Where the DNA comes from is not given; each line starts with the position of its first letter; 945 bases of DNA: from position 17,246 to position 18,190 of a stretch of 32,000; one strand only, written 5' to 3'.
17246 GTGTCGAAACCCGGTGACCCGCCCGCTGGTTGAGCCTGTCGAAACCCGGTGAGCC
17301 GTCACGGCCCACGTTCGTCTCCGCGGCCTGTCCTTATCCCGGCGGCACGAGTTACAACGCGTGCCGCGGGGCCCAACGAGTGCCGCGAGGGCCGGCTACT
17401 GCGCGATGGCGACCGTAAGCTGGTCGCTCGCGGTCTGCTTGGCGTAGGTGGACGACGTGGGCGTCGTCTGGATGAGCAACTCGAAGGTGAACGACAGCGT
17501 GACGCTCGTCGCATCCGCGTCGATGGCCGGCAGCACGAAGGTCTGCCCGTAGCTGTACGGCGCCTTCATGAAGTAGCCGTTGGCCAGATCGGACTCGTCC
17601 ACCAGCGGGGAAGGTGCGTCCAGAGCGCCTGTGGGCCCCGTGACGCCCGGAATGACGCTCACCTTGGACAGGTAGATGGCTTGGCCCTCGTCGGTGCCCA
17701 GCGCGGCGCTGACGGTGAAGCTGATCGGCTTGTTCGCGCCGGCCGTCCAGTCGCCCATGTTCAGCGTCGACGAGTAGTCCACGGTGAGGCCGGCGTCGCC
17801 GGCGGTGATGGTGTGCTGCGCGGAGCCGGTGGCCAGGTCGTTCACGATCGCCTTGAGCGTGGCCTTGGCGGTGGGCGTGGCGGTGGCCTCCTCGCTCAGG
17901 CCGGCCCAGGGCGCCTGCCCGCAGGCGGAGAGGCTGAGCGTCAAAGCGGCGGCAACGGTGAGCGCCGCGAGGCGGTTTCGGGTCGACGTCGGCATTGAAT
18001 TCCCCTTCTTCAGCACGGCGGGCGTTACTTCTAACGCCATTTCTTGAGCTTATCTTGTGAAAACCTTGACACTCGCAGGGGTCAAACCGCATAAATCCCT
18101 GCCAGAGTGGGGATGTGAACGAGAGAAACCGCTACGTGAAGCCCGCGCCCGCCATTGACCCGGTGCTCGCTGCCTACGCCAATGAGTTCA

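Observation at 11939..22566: Candidate c-di-GMP / phosphorelay-controlled beta-glycan exopolysaccharide locus with an unusual part list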

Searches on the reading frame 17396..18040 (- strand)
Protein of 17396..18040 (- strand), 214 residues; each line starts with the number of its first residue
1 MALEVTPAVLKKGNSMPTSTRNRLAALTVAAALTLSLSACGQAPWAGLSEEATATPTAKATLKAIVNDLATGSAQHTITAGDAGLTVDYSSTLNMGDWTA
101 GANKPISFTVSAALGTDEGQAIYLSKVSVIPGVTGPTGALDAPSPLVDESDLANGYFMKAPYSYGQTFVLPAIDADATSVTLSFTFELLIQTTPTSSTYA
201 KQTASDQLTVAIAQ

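Call 8: search_protein_families(library=pfam, proteins=[window:17396-18040:-], max_evalue=0.01)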
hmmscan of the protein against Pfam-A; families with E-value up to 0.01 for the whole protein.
window:17396-18040:- (214 aa): 0 families

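Call 17: search_protein_families(library=ncbifam, proteins=[window:17396-18040:-], max_evalue=0.01)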
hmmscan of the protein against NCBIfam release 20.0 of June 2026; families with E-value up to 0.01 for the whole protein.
window:17396-18040:- (214 aa): 1 family
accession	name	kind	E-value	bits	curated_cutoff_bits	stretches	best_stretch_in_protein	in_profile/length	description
NF047847.2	SS_mature_LptM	equivalog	0.0032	17.5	27.7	1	23-42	3-22/31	LPS translocon maturation chaperone LptM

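Call 34: find_homologous_proteins(query=window:17396-18040:-, max_evalue=0.001)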
Query window:17396-18040:- (214 aa): 135 proteins with E <= 0.001 among 1259 candidates; the best 120 are listed.
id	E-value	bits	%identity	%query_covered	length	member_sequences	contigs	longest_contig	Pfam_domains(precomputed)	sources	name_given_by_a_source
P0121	2.1e-103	362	86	93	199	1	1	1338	-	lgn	-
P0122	1.9e-100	353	84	93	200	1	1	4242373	-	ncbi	ncbi:hypothetical protein [Cryobacterium sp. AP23]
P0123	2.4e-100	352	85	93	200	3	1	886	-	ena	-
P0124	3.3e-100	352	85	93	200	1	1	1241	-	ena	-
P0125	7.9e-100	351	85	93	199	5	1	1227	-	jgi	jgi:hypothetical protein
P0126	1.3e-99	350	87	93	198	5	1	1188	-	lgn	-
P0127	4.0e-99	348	84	93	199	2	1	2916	-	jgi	jgi:hypothetical protein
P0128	5.1e-99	348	84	93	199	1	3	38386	-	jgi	jgi:hypothetical protein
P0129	1.4e-98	347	84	93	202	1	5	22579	-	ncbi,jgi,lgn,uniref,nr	ncbi:hypothetical protein [Cryobacterium sp.]|jgi:hypothetical protein|uniref:hypothetical protein n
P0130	4.7e-98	345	83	93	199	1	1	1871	-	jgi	jgi:hypothetical protein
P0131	1.4e-97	343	83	93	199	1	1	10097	-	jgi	jgi:hypothetical protein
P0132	2.6e-97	342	77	93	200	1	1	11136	-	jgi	jgi:hypothetical protein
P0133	3.3e-97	342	82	93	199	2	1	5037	-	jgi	jgi:hypothetical protein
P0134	3.3e-95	336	78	94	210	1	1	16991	-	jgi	jgi:hypothetical protein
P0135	8.4e-95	334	81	93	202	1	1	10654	-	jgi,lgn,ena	-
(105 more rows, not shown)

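Call 49: predict_structure(alignment_id=A2)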
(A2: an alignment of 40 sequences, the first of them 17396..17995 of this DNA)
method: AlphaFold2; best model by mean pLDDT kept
length: 199 residues; sequences in the alignment: 40
mean_pLDDT: 86.6   pTM: 0.72
mean pLDDT of the five models: 86.6, 85.7, 85.0, 84.6, 83.5
residues with pLDDT >= 90: 134; 70-90: 25; 50-70: 35; < 50: 5
segments of 3 or more residues with pLDDT < 50: 1-5
pLDDT, mean of each block of 10 residues (from residue 1): 48 58 61 61 74 91 97 92 91 97 97 98 96 96 97 96 97 97 97 93
secondary structure, 60 per line:
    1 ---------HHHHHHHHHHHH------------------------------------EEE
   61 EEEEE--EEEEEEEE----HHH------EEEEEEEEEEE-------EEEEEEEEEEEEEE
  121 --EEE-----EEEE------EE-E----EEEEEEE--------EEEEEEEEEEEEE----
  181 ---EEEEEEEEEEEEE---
elements in order: H10-21 E58-65 E68-75 E89-99 E107-120 E123-125 E131-134 E149-155 E164-176 E184-196

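Call 53: fold_search(model_id=the predicted structure, library=pdb)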
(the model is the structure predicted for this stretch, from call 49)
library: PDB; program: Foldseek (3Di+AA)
matches with E <= 10: 958; with E <= 0.001: 4
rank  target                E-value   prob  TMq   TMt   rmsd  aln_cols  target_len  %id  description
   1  5hdw                  2.6e-04  1.00  0.43  0.60   4.7       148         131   10  ApaG Domain of FBxo3 (released 2016-04-06)
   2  6z9c                  3.6e-04  1.00  0.43  0.35   4.7       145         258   10  Structure of human POLDIP2, a multifaceted adaptor protein in metabolism and genome stability (released 2020-06-17)
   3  6zlx                  4.0e-04  1.00  0.44  0.38   5.0       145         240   11  The structure of the ClpX-associated factor PDIP38 (released 2021-07-14)
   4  5w0p_B                1.0e-03  1.00  0.39  0.12   5.8       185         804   12  Crystal structure of rhodopsin bound to visual arrestin determined by X-ray free electron laser (released 2017-08-09)
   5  5w0p_C                1.2e-03  1.00  0.33  0.11   7.2       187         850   12  Crystal structure of rhodopsin bound to visual arrestin determined by X-ray free electron laser (released 2017-08-09)
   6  9kbf_C                1.7e-03  1.00  0.39  0.22   5.7       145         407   10  Cryo-EM structure of the SKP1-FBXO3 complex (released 2025-02-19)
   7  1suj                  2.1e-03  1.00  0.38  0.23   8.2       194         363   12  X-ray crystal structure of ambystoma tigrinum cone arrestin (released 2005-08-23)
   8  7f1x_B                2.2e-03  1.00  0.37  0.23   7.3       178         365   11  X-ray crystal structure of visual arrestin complexed with inositol 1,4,5-triphosphate (released 2021-10-27)
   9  3ugx_D                2.5e-03  1.00  0.39  0.25   6.1       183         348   11  Crystal Structure of Visual Arrestin (released 2012-02-08)
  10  1xvs_A                3.1e-03  1.00  0.40  0.57   4.9       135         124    9  Crystal structure of apaG Protein from Vibrio cholerae (released 2004-12-14)
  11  7f1x_D                3.1e-03  1.00  0.36  0.22   7.3       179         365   12  X-ray crystal structure of visual arrestin complexed with inositol 1,4,5-triphosphate (released 2021-10-27)
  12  7jtb_D                3.9e-03  1.00  0.38  0.23   7.0       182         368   11  CRYSTAL STRUCTURE OF NATIVE BOVINE ARRESTIN 1 IN COMPLEX WITH INOSITOL HEXAKISPHOSPHATE (released 2021-10-13)
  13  1tza_B                4.3e-03  1.00  0.39  0.55   4.8       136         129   12  X-ray structure of Northeast Structural Genomics Consortium target SoR45 (released 2004-07-27)
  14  2f1e_MODEL_1_A        4.8e-03  1.00  0.35  0.52   5.1       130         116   11  Solution structure of ApaG protein (released 2006-10-24)
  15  2e56                  4.8e-03  0.91  0.30  0.38   9.6       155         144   10  Crystal structure of human MD-2 (released 2007-06-26)
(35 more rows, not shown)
